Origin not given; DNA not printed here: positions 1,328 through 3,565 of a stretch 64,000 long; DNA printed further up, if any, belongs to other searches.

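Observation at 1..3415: T9SS-sorted pentaheme c-type cytochrome adjacent to a CRTAC1/ASPIC-UnbV FG-GAP protein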

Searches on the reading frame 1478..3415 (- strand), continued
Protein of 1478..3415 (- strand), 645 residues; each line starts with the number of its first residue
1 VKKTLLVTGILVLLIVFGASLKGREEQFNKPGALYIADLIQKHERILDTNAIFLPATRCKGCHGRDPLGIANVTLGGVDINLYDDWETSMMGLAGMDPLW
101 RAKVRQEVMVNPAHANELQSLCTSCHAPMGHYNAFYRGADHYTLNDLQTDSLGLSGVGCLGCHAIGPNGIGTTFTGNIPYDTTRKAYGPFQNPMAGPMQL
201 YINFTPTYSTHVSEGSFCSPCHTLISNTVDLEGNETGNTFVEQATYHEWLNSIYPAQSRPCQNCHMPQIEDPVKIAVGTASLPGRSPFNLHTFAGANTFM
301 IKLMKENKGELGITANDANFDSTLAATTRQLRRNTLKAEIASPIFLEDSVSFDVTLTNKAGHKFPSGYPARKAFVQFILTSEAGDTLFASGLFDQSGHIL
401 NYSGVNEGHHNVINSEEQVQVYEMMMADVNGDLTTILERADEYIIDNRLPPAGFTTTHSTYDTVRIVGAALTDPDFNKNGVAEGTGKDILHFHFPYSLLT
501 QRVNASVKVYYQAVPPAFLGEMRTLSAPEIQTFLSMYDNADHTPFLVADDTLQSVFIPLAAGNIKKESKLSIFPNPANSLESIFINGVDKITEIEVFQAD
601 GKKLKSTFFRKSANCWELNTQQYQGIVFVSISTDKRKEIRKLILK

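Call 73: search_protein_families(library=ncbifam, alignment_id=A1, max_evalue=0.001)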
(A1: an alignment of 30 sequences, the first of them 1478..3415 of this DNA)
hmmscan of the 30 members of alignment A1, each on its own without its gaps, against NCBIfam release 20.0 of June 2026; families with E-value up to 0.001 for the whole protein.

A. member 1, window:1478-3415:- (645 aa): 3 families
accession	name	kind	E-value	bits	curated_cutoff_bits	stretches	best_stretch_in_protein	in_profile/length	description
TIGR04183.1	Por_Secre_tail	domain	1.4e-07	31.4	23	1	572-645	1-72/72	T9SS type A sorting domain-containing protein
NF040886.1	cyt_C_like_Sec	equivalog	3e-07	29.4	250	0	121-268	106-253/423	multiheme c-type cytochrome (seleno)protein ExtKL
NF038113.1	T9SSA_dep_M36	equivalog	4.1e-05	21.9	885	1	558-645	782-869/869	T9SS-dependent M36 family metallopeptidase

B. families by the number of members that match (of 30 scanned): 7 families
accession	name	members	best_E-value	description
NF040886.1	cyt_C_like_Sec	30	6.5e-13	multiheme c-type cytochrome (seleno)protein ExtKL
TIGR04183.1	Por_Secre_tail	30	3.2e-12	T9SS type A sorting domain-containing protein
NF038113.1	T9SSA_dep_M36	9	2.7e-06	T9SS-dependent M36 family metallopeptidase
TIGR03507.1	decahem_SO1788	8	2e-06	OmcA/MtrC family decaheme c-type cytochrome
TIGR03153.1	cytochr_NrfH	1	3.2e-05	cytochrome c nitrite reductase small subunit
NF033708.1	T9SS_Cterm_ChiA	1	0.00016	T9SS sorting signal type C domain-containing protein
TIGR03508.1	decahem_SO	1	0.00055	DmsE family decaheme c-type cytochrome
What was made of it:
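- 1481..1702 (-): T9SS type A C-terminal sorting domain (residues 572-645). 30 of 30 relatives match (call 73).
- On T9SS type A cargo: 30 of 30 relatives match at E<=0.001 (call 73).
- Closest known: MccSep / ExtKL. Same: NCBIfam ExtKL is weakly hit by 30 of 30 family members (call 73).
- Checked: All 30 aligned relatives hit TIGR04183 at E <= 0.001 (call 73).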

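Call 75: search_protein_families(library=pfam, proteins=[L081:9224-9934:+, L081:15032-15622:+], max_evalue=0.0001)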
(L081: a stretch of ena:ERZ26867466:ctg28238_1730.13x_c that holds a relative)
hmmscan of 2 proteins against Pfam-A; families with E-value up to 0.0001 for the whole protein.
L081:9224-9934:+ (236 aa): 3 families
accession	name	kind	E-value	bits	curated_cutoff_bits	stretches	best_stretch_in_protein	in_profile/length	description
PF00027.35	cNMP_binding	-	1e-22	80.4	27.5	1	40-124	3-87/89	Cyclic nucleotide-binding domain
PF13545.12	HTH_Crp_2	-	1.5e-16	60.6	27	1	158-229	1-68/70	Crp-like helix-turn-helix domain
PF00325.26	Crp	-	2.7e-06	27.4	21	1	183-213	2-32/32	Bacterial regulatory proteins, crp family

L081:15032-15622:+ (196 aa): 0 families
